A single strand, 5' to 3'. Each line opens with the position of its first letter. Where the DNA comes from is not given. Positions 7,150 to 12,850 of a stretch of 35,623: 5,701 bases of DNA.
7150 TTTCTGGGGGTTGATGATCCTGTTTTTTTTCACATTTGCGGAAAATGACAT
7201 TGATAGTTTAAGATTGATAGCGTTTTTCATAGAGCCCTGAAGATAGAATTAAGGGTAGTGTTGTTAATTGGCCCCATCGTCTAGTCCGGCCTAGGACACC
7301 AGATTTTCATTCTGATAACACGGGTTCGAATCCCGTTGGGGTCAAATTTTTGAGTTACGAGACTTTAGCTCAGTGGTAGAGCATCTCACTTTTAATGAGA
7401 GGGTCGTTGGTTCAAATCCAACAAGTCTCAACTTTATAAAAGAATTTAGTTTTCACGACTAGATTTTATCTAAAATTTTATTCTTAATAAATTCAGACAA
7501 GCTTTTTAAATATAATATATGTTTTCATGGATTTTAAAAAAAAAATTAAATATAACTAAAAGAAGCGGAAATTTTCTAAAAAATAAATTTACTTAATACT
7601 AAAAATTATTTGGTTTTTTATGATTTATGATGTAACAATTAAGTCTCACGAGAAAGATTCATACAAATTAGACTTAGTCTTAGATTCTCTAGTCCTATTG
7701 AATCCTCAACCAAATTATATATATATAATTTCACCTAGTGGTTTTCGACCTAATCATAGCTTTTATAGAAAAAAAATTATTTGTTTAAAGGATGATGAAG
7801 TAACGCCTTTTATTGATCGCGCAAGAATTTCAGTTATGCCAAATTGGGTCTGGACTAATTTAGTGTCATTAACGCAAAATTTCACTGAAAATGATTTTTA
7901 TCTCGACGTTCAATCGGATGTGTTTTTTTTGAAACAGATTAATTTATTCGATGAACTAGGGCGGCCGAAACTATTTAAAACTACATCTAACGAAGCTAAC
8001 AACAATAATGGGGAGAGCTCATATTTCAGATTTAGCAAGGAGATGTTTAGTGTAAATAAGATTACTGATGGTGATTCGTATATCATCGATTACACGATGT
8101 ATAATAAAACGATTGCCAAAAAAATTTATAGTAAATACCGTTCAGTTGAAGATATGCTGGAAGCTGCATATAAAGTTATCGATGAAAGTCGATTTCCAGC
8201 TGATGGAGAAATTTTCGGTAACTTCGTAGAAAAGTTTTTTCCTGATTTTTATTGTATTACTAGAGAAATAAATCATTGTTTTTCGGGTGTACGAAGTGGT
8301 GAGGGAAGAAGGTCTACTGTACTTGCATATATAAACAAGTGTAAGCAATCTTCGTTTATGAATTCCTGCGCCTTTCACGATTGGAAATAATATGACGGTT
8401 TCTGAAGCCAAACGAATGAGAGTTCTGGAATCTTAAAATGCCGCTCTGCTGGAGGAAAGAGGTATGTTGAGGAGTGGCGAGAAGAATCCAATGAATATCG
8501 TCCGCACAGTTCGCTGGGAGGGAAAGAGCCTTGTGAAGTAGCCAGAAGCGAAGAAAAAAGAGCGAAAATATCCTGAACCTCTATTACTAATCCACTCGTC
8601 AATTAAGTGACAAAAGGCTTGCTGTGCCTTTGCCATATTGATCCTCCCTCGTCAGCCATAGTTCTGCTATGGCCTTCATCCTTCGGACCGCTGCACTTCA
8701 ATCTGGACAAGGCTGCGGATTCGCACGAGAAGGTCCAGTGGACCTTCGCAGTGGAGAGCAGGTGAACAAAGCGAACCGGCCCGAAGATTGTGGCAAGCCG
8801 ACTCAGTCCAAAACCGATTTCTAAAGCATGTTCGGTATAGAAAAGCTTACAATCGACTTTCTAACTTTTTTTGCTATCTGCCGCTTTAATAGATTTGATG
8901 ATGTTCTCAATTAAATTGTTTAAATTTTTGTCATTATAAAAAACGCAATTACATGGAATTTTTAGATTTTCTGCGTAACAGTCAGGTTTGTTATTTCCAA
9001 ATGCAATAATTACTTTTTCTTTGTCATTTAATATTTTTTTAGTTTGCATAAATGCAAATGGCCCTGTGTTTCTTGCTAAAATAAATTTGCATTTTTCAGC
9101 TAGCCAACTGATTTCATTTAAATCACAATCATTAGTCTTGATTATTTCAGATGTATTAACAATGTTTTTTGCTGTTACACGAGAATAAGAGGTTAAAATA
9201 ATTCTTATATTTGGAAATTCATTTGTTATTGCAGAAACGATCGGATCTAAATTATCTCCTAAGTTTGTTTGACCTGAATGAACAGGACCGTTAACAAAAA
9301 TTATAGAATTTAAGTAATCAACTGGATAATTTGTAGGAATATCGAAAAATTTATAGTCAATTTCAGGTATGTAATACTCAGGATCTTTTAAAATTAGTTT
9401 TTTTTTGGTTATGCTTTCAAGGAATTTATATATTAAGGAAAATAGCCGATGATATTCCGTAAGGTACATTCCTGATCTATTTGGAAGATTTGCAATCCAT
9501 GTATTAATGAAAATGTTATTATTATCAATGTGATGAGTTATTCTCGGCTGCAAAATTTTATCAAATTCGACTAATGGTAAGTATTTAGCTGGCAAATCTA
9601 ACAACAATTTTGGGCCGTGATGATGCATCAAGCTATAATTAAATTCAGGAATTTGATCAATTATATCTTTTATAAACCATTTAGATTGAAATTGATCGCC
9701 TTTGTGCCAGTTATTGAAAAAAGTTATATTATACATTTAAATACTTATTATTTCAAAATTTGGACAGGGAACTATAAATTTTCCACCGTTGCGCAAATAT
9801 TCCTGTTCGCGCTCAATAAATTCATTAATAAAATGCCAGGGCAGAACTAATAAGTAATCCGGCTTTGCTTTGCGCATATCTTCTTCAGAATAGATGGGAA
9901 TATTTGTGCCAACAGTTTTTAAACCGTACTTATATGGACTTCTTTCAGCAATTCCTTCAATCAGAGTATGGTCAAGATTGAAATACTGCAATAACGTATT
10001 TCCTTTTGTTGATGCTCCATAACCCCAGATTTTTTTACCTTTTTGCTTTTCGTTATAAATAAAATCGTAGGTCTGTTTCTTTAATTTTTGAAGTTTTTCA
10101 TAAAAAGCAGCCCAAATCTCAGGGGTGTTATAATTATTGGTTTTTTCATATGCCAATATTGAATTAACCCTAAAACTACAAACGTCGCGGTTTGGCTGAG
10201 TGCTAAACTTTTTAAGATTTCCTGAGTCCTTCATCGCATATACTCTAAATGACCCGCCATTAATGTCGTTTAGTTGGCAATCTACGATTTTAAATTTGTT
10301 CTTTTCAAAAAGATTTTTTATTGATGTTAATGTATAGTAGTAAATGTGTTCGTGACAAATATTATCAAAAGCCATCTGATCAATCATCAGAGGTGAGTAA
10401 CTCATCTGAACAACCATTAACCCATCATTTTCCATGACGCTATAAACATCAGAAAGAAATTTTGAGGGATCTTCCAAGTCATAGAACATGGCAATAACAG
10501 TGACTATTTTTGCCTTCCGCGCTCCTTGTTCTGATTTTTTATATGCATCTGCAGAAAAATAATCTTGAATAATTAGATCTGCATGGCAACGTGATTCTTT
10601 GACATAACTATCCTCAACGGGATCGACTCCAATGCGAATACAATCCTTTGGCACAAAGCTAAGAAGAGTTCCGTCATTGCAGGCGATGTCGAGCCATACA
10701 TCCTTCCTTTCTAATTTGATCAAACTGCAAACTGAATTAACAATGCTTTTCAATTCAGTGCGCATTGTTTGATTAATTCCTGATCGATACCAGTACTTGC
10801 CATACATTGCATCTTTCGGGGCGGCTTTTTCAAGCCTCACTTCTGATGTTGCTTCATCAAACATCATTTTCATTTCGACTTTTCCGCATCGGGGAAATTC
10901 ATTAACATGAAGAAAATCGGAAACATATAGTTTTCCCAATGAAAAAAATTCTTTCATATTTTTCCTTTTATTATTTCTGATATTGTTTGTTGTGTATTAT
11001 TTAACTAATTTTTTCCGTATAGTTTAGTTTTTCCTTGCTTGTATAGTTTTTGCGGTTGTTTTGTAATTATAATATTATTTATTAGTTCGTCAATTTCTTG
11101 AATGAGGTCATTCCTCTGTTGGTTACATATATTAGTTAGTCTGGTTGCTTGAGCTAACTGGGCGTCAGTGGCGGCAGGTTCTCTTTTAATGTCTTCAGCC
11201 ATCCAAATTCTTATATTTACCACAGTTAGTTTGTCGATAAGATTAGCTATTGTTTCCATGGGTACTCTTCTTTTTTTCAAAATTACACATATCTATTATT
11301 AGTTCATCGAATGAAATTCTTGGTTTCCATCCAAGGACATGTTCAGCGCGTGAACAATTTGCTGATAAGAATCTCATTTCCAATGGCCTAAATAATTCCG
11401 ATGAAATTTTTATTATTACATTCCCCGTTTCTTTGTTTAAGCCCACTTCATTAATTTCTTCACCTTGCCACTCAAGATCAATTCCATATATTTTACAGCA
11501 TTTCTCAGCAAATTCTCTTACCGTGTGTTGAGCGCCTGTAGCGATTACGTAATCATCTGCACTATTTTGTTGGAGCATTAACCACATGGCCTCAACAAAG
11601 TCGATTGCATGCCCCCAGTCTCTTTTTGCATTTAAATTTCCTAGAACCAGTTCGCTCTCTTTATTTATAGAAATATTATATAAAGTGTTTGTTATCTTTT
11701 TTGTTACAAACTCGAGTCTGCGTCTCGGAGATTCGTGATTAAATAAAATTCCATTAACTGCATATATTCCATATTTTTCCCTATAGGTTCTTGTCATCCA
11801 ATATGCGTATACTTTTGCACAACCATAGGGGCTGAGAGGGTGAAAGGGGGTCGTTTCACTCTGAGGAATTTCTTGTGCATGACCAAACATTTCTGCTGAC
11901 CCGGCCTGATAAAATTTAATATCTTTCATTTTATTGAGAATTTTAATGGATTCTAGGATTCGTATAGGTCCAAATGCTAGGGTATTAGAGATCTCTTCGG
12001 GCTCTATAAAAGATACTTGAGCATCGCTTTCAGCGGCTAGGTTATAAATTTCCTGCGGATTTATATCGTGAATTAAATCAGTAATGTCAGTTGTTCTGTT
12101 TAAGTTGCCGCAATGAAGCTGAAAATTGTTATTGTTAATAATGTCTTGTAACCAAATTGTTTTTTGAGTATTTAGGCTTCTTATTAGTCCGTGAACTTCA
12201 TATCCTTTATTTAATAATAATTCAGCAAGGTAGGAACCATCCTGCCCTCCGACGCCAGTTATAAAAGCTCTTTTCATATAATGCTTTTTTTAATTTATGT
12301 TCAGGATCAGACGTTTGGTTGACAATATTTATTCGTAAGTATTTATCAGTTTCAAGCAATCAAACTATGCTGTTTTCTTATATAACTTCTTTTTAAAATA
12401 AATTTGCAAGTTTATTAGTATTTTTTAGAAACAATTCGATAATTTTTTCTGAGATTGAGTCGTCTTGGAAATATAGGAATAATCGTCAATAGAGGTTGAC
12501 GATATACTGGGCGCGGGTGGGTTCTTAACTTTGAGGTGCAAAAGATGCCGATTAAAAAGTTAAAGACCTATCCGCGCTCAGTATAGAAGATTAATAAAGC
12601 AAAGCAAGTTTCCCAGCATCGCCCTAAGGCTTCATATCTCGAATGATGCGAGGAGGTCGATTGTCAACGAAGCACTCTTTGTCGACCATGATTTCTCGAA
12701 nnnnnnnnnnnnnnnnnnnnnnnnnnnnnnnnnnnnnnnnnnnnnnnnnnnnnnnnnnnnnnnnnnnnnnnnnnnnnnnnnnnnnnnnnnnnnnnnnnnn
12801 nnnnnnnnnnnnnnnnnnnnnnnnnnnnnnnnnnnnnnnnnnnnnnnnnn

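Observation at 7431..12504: AT-rich island inserted at the 3' end of tRNA-Lys between frr and clpX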

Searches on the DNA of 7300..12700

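Call 96: search_rna_families(source=window, start=7300, end=12700, threshold=evalue, max_evalue=1)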
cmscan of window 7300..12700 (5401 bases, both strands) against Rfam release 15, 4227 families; matches with E-value up to 1: 5.
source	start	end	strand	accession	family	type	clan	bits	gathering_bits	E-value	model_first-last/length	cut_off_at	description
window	7359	7430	+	RF00005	tRNA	Gene; tRNA;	CL00001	78.3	29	1.4e-16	1-71/71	no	tRNA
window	7300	7344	+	RF00005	tRNA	Gene; tRNA;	CL00001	35.3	29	9.6e-05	27-71/71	5'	tRNA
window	7359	7431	-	RF04354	Plastid-ycf2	Cis-reg;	-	32.5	65.7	0.00064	1-75/75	no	Plastid-ycf2 5UTR RNA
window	12505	12585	+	RF03788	MIR5304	Gene; miRNA;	-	22.3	75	0.27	1-80/80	no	MIR5304 microRNA precursor family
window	12506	12582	-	RF04143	MIR869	Gene; miRNA;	-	19.5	330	0.18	1-298/298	no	MIR869 microRNA precursor family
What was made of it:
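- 8391..8860 (.): Non-AT spacer holding an IS remnant. A 23-residue rve_3-like C-terminal fragment lies at about 8463-8531 (+). The GC-rich 8600-8820 stretch is of unknown origin. No Rfam match (call 96).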
